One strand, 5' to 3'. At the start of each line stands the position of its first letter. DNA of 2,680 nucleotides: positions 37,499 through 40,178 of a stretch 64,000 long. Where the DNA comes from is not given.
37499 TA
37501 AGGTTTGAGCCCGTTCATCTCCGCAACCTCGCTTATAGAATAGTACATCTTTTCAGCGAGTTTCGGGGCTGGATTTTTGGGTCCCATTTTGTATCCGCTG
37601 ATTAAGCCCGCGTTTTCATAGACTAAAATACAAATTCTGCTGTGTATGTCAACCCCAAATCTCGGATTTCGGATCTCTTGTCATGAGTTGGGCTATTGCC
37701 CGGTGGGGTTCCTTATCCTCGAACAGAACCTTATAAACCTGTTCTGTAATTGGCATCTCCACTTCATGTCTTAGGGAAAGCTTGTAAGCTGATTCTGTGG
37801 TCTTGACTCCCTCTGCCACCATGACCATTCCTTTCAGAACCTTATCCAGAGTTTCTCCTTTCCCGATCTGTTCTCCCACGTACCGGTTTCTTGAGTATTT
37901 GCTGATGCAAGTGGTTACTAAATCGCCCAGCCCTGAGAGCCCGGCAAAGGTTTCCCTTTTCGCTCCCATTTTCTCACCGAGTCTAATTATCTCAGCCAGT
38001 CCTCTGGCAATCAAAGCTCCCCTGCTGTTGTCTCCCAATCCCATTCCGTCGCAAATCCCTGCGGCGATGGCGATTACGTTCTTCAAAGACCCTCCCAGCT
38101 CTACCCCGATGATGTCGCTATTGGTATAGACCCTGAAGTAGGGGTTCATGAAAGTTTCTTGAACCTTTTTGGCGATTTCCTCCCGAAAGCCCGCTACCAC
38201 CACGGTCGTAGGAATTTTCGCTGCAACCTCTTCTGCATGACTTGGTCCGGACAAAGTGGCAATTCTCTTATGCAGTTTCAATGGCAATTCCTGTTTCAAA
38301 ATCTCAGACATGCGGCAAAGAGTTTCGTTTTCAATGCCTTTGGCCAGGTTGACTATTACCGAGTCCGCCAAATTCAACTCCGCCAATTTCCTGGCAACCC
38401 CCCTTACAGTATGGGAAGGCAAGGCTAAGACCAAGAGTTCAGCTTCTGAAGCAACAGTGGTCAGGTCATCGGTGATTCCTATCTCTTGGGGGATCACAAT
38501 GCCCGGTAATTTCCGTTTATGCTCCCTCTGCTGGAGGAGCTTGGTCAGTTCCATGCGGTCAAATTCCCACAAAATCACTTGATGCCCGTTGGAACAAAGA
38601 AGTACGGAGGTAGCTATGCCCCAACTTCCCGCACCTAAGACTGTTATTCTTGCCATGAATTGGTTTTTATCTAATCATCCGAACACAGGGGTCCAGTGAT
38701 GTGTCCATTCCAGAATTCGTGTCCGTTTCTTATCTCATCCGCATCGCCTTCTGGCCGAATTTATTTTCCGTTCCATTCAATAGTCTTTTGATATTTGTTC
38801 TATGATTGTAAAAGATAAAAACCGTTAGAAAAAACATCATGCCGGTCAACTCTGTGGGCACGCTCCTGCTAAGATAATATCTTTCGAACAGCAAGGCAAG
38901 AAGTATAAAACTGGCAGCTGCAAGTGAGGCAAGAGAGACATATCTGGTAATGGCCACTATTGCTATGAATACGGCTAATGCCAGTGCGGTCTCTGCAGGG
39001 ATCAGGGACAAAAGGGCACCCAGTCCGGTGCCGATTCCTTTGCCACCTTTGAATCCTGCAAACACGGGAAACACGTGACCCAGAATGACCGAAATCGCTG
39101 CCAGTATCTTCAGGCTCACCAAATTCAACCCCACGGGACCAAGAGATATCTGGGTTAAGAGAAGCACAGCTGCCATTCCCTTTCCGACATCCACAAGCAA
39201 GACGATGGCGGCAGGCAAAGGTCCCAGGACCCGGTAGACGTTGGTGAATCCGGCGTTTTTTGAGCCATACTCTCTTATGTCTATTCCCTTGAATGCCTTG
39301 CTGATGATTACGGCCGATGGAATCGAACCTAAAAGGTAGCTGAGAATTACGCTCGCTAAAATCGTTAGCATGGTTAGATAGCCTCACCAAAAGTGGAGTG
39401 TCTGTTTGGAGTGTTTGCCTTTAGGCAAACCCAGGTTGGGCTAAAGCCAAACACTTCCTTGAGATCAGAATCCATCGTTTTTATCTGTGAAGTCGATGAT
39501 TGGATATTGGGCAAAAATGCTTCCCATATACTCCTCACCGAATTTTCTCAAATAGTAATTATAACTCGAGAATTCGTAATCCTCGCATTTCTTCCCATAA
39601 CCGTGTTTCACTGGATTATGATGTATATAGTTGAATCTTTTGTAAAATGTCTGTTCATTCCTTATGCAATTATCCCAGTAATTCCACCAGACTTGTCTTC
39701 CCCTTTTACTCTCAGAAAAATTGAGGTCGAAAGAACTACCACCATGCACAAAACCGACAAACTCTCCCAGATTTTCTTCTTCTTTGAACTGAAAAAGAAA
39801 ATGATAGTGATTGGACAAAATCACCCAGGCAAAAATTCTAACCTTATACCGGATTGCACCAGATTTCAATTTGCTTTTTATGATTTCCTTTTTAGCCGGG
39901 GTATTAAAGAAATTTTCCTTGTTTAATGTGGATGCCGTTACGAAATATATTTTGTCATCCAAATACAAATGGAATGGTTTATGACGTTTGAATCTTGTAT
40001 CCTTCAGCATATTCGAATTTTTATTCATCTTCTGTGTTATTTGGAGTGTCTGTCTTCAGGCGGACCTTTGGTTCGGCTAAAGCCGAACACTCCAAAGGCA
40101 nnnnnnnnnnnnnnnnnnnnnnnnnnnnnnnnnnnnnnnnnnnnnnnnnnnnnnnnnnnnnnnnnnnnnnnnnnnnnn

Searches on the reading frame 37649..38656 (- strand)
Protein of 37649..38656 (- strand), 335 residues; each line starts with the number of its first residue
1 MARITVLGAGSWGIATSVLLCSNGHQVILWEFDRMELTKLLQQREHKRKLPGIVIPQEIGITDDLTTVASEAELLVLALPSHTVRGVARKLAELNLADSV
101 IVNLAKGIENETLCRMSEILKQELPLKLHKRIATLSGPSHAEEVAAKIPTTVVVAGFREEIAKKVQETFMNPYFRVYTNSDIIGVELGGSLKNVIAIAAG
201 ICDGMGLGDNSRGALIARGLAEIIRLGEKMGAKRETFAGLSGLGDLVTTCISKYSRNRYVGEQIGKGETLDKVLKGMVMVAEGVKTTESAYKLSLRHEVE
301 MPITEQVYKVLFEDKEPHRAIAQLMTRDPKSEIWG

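Call 15: search_protein_families(library=pfam, max_evalue=0.00001, proteins=[window:37649-38656:-])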
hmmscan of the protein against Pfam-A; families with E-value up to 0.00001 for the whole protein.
window:37649-38656:- (335 aa): 3 families
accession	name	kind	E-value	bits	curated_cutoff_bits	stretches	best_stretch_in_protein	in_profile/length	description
PF07479.19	NAD_Gly3P_dh_C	-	6.9e-59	198.6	25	1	181-321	1-141/142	NAD-dependent glycerol-3-phosphate dehydrogenase C-terminus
PF01210.29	NAD_Gly3P_dh_N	-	5.9e-45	153.5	23.1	1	4-159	2-155/158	NAD-dependent glycerol-3-phosphate dehydrogenase N-terminus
PF20618.3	GPD_NAD_C_bact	-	5.7e-22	78.5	27.6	1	241-307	1-66/66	Bacterial GPD, NAD-dependent C-terminal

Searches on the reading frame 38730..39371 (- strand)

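Call 15: search_protein_families(library=pfam, max_evalue=0.00001, proteins=[window:38730-39371:-])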
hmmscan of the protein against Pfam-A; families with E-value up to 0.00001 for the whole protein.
window:38730-39371:- (213 aa): 1 family
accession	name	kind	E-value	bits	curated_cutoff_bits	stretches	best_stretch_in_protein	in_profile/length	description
PF02660.20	G3P_acyltransf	-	3.6e-53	180.5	24.1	1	10-197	1-164/164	Glycerol-3-phosphate acyltransferase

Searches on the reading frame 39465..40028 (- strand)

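Call 15: search_protein_families(library=pfam, max_evalue=0.00001, proteins=[window:39465-40028:-])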
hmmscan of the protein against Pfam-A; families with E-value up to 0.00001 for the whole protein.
window:39465-40028:- (187 aa): 1 family
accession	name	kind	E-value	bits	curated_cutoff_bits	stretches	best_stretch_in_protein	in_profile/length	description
PF01797.21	Y1_Tnp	-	5.1e-06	27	23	1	32-115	11-98/121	Transposase IS200 like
